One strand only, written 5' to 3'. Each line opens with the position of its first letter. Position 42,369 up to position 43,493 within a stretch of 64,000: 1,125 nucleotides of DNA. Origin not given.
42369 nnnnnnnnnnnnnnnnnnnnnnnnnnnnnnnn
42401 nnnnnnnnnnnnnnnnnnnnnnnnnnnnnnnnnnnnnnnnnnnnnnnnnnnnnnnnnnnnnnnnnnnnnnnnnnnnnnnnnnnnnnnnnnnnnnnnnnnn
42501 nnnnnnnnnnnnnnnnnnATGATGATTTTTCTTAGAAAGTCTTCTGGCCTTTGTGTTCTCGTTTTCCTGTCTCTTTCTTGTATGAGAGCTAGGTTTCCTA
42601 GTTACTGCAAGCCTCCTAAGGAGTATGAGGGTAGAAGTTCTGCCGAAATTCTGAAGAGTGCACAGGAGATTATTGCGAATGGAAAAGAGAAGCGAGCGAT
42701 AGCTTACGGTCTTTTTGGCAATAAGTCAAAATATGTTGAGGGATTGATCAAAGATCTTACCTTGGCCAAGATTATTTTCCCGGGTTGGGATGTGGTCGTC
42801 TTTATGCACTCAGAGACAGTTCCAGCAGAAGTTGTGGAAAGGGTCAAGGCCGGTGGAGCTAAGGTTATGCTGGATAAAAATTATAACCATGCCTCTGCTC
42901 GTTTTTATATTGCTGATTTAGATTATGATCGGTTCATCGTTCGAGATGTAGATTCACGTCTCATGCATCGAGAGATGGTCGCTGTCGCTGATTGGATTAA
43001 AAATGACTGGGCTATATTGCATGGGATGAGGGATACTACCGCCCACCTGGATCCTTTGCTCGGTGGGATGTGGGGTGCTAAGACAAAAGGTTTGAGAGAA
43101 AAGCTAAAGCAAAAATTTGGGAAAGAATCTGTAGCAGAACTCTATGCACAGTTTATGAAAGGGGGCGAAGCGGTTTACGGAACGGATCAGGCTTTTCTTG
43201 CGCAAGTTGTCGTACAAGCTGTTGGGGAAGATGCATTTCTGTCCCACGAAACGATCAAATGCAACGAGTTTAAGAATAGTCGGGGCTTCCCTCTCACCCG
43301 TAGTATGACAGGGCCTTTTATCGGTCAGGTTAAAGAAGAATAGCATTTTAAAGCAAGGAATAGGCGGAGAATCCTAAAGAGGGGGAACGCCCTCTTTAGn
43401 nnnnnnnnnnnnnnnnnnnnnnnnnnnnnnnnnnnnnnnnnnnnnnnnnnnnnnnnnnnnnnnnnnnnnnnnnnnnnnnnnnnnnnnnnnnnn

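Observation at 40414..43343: An overlapping four-gene operon alternates small barrel-like proteins with envelope-enzyme-like proteins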

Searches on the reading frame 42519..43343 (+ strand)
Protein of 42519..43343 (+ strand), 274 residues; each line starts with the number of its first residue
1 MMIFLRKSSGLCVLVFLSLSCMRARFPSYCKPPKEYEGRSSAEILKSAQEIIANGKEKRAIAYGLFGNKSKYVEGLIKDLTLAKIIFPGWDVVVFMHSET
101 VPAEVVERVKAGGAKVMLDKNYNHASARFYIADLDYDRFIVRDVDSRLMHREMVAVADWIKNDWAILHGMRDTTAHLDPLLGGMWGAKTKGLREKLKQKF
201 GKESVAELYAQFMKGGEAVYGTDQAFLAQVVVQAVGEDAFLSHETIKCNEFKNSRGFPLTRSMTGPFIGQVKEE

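Call 3: search_protein_families(library=pfam, proteins=[window:42519-43343:+], max_evalue=1)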
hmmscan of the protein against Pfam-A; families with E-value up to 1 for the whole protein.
window:42519-43343:+ (274 aa): 1 family
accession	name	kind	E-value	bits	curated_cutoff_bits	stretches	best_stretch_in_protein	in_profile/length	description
PF19486.4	DUF6022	-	0.1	12.9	25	1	202-255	31-85/155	Family of unknown function (DUF6022)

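Call 4: search_protein_families(library=ncbifam, proteins=[window:42519-43343:+], max_evalue=1)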
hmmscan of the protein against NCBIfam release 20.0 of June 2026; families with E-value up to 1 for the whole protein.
window:42519-43343:+ (274 aa): 0 families

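Call 6: search_solved_structures(query=window:42519-43343:+, max_evalue=10, show_alignments=2)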
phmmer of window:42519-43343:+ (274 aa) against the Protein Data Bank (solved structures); distinct sequences matched with E-value up to 10: 1.
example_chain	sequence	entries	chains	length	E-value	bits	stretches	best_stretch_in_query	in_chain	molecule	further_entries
9kj9_A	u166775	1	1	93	0.0029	20.2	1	162-215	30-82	Anti-CRISPR protein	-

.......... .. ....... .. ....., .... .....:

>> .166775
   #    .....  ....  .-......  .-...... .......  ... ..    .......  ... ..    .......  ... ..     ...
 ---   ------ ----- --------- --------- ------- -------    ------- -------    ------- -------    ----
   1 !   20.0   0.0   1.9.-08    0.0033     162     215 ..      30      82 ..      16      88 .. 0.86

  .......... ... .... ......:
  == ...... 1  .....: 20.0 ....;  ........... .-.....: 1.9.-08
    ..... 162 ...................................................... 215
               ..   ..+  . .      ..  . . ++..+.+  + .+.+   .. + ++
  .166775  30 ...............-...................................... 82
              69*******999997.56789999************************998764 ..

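Call 8: find_homologous_proteins(query=window:42519-43343:+, max_evalue=0.001)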
Query window:42519-43343:+ (274 aa): 15 proteins with E <= 0.001 among 581 candidates.
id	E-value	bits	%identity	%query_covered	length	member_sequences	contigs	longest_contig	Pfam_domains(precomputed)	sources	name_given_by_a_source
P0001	2.6e-180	615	100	100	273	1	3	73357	-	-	-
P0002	2.6e-126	438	71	97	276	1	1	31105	-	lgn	-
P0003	1.4e-101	357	60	98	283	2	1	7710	-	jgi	jgi:hypothetical protein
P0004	8.5e-100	351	58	96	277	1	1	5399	-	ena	-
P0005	7.5e-94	332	56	97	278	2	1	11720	-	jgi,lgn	-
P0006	2.7e-88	314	55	94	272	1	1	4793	-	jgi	jgi:hypothetical protein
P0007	4.4e-86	307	54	99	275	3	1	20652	-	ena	-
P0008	5.2e-84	300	49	99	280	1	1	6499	-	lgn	-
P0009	3.5e-81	290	50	92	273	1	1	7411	-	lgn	-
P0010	4.6e-80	287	46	99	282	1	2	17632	-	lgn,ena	-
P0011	1.3e-79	285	49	91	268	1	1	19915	-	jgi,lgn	-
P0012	7.2e-74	266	47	91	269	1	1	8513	-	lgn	-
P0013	2.0e-70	255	50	89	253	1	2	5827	-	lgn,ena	-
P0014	1.1e-25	109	38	80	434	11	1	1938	-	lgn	-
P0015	8.9e-21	92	33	77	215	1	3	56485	-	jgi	jgi:hypothetical protein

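Call 9: find_encoding_contigs(protein=P0002, flank=6000, max_places=2)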
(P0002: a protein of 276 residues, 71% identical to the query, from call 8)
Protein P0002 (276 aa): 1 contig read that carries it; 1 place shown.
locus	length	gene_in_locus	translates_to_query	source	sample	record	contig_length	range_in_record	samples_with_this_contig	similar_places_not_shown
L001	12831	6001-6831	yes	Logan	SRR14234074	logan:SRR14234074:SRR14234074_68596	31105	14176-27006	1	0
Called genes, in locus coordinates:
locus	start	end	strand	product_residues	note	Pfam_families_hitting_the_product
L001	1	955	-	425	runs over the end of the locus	PF00108:Thiolase_N, PF02803:Thiolase_C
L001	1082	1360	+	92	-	-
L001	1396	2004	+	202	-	-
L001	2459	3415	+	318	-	-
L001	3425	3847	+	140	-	PF00583:Acetyltransf_1, PF13673:Acetyltransf_10, PF13508:Acetyltransf_7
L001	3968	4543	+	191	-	-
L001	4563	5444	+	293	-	PF02585:PIG-L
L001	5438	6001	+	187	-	-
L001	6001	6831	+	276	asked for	-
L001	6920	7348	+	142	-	-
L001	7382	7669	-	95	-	PF06127:Mpo1-like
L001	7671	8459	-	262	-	PF01965:DJ-1_PfpI, PF17124:ThiJ_like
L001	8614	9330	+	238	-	-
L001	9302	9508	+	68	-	-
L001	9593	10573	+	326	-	-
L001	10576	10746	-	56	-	-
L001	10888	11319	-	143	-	PF10604:Polyketide_cyc2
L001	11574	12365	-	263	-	PF00378:ECH_1, PF16113:ECH_2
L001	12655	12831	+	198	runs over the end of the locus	-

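Call 10: find_encoding_contigs(protein=P0007, flank=6000, max_places=2)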
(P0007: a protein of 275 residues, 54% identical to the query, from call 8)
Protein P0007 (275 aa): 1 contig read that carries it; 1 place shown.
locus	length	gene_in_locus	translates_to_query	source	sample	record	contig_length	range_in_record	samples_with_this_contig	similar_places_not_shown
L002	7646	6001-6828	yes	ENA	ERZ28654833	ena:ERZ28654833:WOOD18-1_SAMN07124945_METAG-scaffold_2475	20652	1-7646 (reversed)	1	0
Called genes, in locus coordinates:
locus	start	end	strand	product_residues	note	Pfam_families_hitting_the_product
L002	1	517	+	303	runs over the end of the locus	-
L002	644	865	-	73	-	-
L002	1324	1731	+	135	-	-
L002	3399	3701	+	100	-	PF00326:Peptidase_S9, PF02129:Peptidase_S15 (weak), PF20434:BD-FAE, PF12146:Hydrolase_4 (weak), PF01738:DLH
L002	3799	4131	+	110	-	-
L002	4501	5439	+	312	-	PF02585:PIG-L (faint)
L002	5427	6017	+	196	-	-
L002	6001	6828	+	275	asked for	-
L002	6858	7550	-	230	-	PF02224:Cytidylate_kin, PF13189:Cytidylate_kin2, PF13207:AAA_17 (faint), PF13238:AAA_18 (weak)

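Call 11: find_encoding_contigs(protein=P0010, flank=6000, max_places=2)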
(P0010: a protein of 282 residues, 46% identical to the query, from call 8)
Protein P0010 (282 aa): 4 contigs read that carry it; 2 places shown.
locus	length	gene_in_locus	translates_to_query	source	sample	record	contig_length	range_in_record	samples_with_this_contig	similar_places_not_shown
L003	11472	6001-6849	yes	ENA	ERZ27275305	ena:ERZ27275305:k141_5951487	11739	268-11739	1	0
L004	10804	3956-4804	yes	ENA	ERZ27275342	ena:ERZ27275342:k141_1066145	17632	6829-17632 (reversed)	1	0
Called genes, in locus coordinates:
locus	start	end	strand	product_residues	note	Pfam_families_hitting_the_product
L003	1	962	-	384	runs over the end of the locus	PF00155:Aminotran_1_2, PF01053:Cys_Met_Meta_PP (weak)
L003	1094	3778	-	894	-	-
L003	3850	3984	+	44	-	-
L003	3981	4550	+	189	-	-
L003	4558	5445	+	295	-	PF02585:PIG-L (weak)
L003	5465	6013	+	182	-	-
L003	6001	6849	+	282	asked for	-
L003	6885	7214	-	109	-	PF07282:Cas12f1-like_TNB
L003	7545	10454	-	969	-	PF00027:cNMP_binding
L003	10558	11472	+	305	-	?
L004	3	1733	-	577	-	?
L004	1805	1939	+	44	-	-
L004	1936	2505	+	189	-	-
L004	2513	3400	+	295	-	PF02585:PIG-L (weak)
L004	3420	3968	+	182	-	-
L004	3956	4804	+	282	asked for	-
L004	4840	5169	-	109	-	PF07282:Cas12f1-like_TNB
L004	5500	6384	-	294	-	PF00027:cNMP_binding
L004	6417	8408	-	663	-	-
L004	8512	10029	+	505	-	-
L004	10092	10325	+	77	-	-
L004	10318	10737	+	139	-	PF01850:PIN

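Call 14: find_related_loci(query=A1, collection=genome_contigs, flank=6000)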
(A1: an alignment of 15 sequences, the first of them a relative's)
Query A1 (273 aa) in genome_contigs; peptide patterns used: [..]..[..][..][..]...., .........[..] (x = any residue, [..] = any of these).
106 stretches matched a pattern; 19 encode a relative of the query (tblastn E <= 1e-3); 19 distinct loci.
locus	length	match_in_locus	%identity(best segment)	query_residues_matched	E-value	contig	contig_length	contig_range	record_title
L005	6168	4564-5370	53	2-271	1e-91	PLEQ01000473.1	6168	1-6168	MAG: Deltaproteobacteria bacterium isolate bog_1112 73.20110800_S3S.83_contig_22246, whole genome shotgun sequence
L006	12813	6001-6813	44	1-268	2e-73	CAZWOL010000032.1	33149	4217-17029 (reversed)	MAG TPA_asm: uncultured Pseudobdellovibrionaceae bacterium isolate SRP285395_co2_440 genome assembly, contig: NODE_2118_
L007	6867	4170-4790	39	54-270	1e-40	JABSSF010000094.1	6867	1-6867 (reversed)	MAG: Rickettsiaceae bacterium isolate DT_105 DT-Rickettsiaceae-1_scaffold_94, whole genome shotgun sequence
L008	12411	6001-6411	40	52-185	5e-25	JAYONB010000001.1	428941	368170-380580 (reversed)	MAG: Alphaproteobacteria bacterium isolate 139570_S171_metabat_bins_2.tsv.191 NODE_1_length_428941_cov_15.283388, whole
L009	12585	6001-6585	33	52-257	2e-24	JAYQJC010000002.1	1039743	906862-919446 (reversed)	MAG: Alphaproteobacteria bacterium isolate SD4487_NP_metabat_bins_2.tsv.493 contig_13726_pilon, whole genome shotgun seq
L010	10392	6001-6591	32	53-257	7e-24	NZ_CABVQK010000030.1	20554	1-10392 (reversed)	Burkholderia lata isolate R-18110, whole genome shotgun sequence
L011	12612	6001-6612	31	57-269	2e-21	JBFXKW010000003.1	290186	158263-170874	MAG: Alphaproteobacteria bacterium isolate CA_2019_TPIn_84 NODE_116_length_290186_cov_14.102720_TPIn, whole genome shotg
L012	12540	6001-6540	30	55-240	5e-21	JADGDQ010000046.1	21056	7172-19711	MAG: Sulfurovaceae bacterium isolate BB14 NODE_2355_length_21056_cov_9.053968, whole genome shotgun sequence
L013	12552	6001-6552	31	54-245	5e-21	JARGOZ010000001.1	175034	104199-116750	MAG: Verrucomicrobiales bacterium isolate bin_ji_oxhcr1.018 NODE_78_length_175034_cov_5.295207, whole genome shotgun seq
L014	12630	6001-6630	31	52-268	5e-20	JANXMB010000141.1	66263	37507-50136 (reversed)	MAG: Acetobacteraceae bacterium isolate 336R_concoct_378_sub 336R_k141_1344142, whole genome shotgun sequence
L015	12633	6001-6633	28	50-270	1e-19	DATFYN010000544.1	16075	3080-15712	MAG TPA_asm: Myxococcota bacterium isolate SMAG_U9544 k141_907826, whole genome shotgun sequence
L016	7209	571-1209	30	38-257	6e-18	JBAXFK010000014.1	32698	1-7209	MAG: Rhodospirillales bacterium isolate ELA269 MAG269_14, whole genome shotgun sequence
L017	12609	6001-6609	30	56-266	8e-18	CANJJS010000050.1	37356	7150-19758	MAG: Acetobacteraceae bacterium isolate RH-23may17-1252 genome assembly, contig: RH-23may17-C7795, whole genome shotgun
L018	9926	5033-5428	34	57-185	1e-17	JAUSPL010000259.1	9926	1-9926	MAG: Gemmobacter sp. isolate E21_metabat.bin.59 E21_k141_303254, whole genome shotgun sequence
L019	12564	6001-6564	29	54-245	3e-16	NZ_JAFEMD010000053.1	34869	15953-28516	Microvirga arvi strain BT689 NODE_53_length_34869_cov_32.035382, whole genome shotgun sequence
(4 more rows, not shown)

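Call 28: predict_structure(alignment_id=A1)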
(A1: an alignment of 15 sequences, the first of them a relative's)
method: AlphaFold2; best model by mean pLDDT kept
length: 273 residues; sequences in the alignment: 15
mean_pLDDT: 89.6   pTM: 0.85
mean pLDDT of the five models: 89.6, 89.5, 89.1, 88.5, 86.0
residues with pLDDT >= 90: 196; 70-90: 49; 50-70: 18; < 50: 10
segments of 3 or more residues with pLDDT < 50: 1-4, 19-24
pLDDT, mean of each block of 10 residues (from residue 1): 50 54 65 93 96 95 96 95 96 98 98 97 96 98 91 96 94 87 94 98 97 88 95 94 90 92 83 67
secondary structure, 60 per line:
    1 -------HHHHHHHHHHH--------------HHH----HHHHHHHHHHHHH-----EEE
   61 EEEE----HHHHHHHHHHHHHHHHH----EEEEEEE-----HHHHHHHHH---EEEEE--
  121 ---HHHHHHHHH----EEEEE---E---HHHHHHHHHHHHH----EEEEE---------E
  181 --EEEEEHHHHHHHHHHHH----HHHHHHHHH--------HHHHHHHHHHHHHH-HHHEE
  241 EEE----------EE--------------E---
elements in order: H8-18 H40-52 E58-64 H69-85 E90-96 H102-110 E114-118 H124-132 E137-141 H149-161 E166-170 E183-187 H188-199 H204-212 H221-234 E239-243

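Call 30: fold_search(model_id=the predicted structure, library=pdb)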
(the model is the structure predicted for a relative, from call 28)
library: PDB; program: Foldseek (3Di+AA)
matches with E <= 10: 1653; with E <= 0.001: 145
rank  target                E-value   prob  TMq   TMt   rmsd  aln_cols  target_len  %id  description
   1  3e26                  2.0e-06  1.00  0.48  0.48   7.1       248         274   12  Crystal structure of M. tuberculosis glucosyl-3-phosphoglycerate synthase (released 2008-12-02)
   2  2y6p_A                2.5e-06  1.00  0.37  0.42   7.1       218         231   15  Evidence for a Two-Metal-Ion-Mechanism in the Kdo- Cytidylyltransferase KdsB (released 2011-08-24)
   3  5jqx_B                3.4e-06  1.00  0.48  0.47   7.7       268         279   12  Crystal structure of glucosyl-3-phosphoglycerate synthase from Mycobacterium tuberculosis in complex with phosphoglyce (released 2017-05-24)
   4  5jqx_C                3.7e-06  1.00  0.48  0.48   7.0       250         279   12  Crystal structure of glucosyl-3-phosphoglycerate synthase from Mycobacterium tuberculosis in complex with phosphoglyce (released 2017-05-24)
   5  7pdo                  5.0e-06  1.00  0.49  0.45  13.1       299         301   13  Crystal structure of Mycobacterium hassiacum glucosyl-3-phosphoglycerate synthase at pH 5.5 in complex with UDP (released 2023-02-15)
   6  3ckq                  6.0e-06  1.00  0.45  0.41   7.5       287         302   13  Crystal Structure of a Mycobacterial Protein (released 2008-07-29)
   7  4ddz                  8.8e-06  1.00  0.44  0.44   6.2       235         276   12  Crystal structure of glucosyl-3-phosphoglycerate synthase from Mycobacterium tuberculosis (released 2012-06-06)
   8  5jt0                  9.4e-06  1.00  0.50  0.49   5.0       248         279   13  Crystal structure of glucosyl-3-phosphoglycerate synthase from Mycobacterium tuberculosis in complex with Mn2+, uridine- (released 2017-05-24)
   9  4y6n                  9.4e-06  1.00  0.49  0.48   7.3       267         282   13  Crystal structure of glucosyl-3-phosphoglycerate synthase from Mycobacterium tuberculosis in complex with Mn2+, uridine- (released 2015-07-15)
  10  4de7                  9.4e-06  1.00  0.42  0.41   7.4       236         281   12  Crystal structure of glucosyl-3-phosphoglycerate synthase from Mycobacterium tuberculosis in complex with Mg2+ and uridi (released 2012-06-06)
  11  7pho_A                1.0e-05  1.00  0.42  0.39  12.2       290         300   13  Crystal structure of Mycobacterium hassiacum glucosyl-3-phosphoglycerate synthase at pH 7.1 in complex with 4-hydroxyb (released 2023-03-01)
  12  3e25                  1.1e-05  1.00  0.46  0.46   6.2       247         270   14  Crystal structure of M. tuberculosis glucosyl-3-phosphoglycerate synthase (released 2008-12-02)
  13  2y6p_B                1.1e-05  1.00  0.36  0.41   6.6       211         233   16  Evidence for a Two-Metal-Ion-Mechanism in the Kdo- Cytidylyltransferase KdsB (released 2011-08-24)
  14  5juc                  1.1e-05  1.00  0.46  0.45   7.9       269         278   12  Crystal structure of glucosyl-3-phosphoglycerate synthase from Mycobacterium tuberculosis in complex with Mn2+, uridine- (released 2017-05-24)
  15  7qoq_B                1.1e-05  1.00  0.44  0.42   8.5       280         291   14  Crystal structure of Mycobacterium hassiacum glucosyl-3-phosphoglycerate synthase at pH 8.5 in complex with UMP and Ma (released 2023-01-18)
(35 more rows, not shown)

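Call 54: search_protein_families(library=pfam, proteins=[L010:5518-6834:+, P0014, P0015], max_evalue=1)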
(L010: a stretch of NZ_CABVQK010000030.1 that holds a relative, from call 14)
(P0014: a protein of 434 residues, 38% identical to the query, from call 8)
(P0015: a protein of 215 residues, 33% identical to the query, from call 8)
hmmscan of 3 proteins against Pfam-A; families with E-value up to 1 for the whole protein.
L010:5518-6834:+ (438 aa): 8 families
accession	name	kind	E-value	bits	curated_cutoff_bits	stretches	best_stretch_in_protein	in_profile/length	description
PF14559.12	TPR_19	-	8.3e-07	29.7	25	1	47-96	1-50/68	Tetratricopeptide repeat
PF13432.12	TPR_16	-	2.5e-05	25.1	32.7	1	42-90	2-50/65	Tetratricopeptide repeat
PF13424.12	TPR_12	-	7.3e-05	23.3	30.1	1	40-96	13-70/77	Tetratricopeptide repeat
PF07719.23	TPR_2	-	0.0067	16.9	27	0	76-94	6-24/34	Tetratricopeptide repeat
PF13428.12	TPR_14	-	0.011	16.8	23.5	1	40-78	4-42/44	Tetratricopeptide repeat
PF23300.3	HEAT_Nup120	-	0.044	14.1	29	1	45-100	99-154/170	Nucleoporin Nup120, HEAT repeats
PF13431.12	TPR_17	-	0.079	13.7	24.4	1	59-90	1-32/34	Tetratricopeptide repeat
PF03704.23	BTAD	-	0.13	13.1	22.1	1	34-97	59-122/146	Bacterial transcriptional activator domain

P0014 (434 aa): 0 families

P0015 (215 aa): 0 families

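Call 58: find_encoding_contigs(protein=P0011, flank=7000, max_places=1)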
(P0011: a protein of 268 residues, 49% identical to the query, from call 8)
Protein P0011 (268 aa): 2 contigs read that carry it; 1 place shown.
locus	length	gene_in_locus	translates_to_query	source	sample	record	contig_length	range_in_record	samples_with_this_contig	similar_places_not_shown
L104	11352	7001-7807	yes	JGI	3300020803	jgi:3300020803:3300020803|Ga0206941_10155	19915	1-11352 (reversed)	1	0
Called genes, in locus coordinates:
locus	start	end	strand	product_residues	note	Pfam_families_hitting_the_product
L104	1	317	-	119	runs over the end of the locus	-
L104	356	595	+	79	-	-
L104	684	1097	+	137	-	PF00011:HSP20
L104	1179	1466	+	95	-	PF09723:Zn_ribbon_8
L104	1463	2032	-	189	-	-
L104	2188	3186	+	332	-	PF03255:ACCA, PF01039:Carboxyl_trans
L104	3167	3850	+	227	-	PF13189:Cytidylate_kin2, PF02224:Cytidylate_kin, PF13207:AAA_17 (faint), PF13238:AAA_18 (weak)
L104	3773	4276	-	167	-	PF01288:HPPK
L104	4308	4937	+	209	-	-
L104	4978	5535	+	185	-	-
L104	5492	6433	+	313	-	PF02585:PIG-L (weak)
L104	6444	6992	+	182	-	-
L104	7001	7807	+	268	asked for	-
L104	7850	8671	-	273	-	-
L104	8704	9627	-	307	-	-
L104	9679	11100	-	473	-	-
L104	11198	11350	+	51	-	?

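Call 59: find_encoding_contigs(protein=P0005, flank=7000, max_places=1)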
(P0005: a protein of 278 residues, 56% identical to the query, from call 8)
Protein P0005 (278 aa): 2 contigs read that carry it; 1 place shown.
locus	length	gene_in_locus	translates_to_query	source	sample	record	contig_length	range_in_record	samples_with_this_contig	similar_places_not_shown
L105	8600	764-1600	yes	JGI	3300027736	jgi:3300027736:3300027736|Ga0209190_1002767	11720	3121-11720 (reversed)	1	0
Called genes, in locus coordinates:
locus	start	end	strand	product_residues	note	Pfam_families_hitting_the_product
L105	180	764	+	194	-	-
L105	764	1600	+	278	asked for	-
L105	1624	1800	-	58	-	-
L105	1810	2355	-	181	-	PF00578:AhpC-TSA, PF08534:Redoxin, PF00085:Thioredoxin, PF13098:Thioredoxin_2, PF13905:Thioredoxin_8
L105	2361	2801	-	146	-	PF03100:CcmE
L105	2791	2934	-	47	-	-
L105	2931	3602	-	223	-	PF01578:Cytochrom_C_asm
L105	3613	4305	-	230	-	PF01061:ABC2_membrane (weak), PF03379:CcmB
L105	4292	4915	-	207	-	PF00005:ABC_tran, PF13304:AAA_21 (faint)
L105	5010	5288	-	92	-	-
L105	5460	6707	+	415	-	PF04607:RelA_SpoT (faint)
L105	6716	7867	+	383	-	PF00266:Aminotran_5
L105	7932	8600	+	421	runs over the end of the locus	PF12704:MacB_PCD, PF02687:FtsX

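Call 60: find_encoding_contigs(protein=P0012, flank=7000, max_places=1)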
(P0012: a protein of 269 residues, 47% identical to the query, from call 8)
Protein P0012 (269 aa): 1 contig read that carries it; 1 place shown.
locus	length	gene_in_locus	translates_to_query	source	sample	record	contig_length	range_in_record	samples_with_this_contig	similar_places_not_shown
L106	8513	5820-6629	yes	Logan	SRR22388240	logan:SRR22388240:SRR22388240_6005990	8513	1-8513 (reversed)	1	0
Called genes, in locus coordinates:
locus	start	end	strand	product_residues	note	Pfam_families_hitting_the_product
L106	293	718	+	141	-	PF00011:HSP20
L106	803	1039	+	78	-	PF09723:Zn_ribbon_8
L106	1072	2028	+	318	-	PF03255:ACCA, PF01039:Carboxyl_trans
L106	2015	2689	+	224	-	PF02224:Cytidylate_kin, PF13189:Cytidylate_kin2, PF13238:AAA_18 (weak)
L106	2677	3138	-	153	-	PF01288:HPPK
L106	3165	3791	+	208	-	-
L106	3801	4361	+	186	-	-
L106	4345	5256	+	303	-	PF02585:PIG-L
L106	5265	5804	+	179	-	-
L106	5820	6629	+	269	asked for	-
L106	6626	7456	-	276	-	-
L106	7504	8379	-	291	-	-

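Call 61: find_encoding_contigs(protein=P0009, flank=7000, max_places=1)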
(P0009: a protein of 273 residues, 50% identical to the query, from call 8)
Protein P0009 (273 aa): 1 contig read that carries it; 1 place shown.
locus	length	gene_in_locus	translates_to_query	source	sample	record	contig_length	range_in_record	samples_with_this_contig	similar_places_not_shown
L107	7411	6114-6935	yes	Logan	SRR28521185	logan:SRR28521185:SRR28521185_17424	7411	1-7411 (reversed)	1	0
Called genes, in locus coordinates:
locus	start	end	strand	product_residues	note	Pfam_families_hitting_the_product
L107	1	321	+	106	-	?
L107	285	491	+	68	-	-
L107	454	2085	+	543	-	-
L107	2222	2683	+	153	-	PF00216:Bac_DNA_binding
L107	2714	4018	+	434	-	-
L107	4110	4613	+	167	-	-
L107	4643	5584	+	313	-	PF02585:PIG-L (weak)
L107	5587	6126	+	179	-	-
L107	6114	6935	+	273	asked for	-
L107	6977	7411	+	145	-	?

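Call 65: search_solved_structures(query=A1, max_evalue=1, show_alignments=1)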
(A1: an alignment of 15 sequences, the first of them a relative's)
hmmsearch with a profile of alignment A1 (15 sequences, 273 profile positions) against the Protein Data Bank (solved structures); distinct sequences matched with E-value up to 1: 2.
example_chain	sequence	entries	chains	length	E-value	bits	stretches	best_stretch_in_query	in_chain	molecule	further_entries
3o94_A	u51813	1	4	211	0.75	12.3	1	120-194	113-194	nicotinamidase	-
3o90_A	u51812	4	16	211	0.94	12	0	120-189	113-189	nicotinamidase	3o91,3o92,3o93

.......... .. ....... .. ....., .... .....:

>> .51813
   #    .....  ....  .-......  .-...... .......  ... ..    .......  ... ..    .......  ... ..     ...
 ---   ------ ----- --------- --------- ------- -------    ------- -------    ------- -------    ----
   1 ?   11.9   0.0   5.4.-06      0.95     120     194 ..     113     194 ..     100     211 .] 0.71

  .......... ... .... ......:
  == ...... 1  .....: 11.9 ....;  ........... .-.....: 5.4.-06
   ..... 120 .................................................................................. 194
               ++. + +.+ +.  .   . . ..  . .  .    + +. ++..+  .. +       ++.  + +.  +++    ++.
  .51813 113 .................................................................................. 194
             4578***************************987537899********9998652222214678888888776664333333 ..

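Call 82: search_protein_families(library=padloc, proteins=[window:42519-43343:+], max_evalue=0.1)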
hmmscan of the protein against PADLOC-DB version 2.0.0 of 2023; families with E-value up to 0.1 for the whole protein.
window:42519-43343:+ (274 aa): 0 families

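Call 83: search_protein_families(library=phrogs, proteins=[window:42519-43343:+], max_evalue=0.1)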
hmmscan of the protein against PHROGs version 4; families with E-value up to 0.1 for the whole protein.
window:42519-43343:+ (274 aa): 0 families
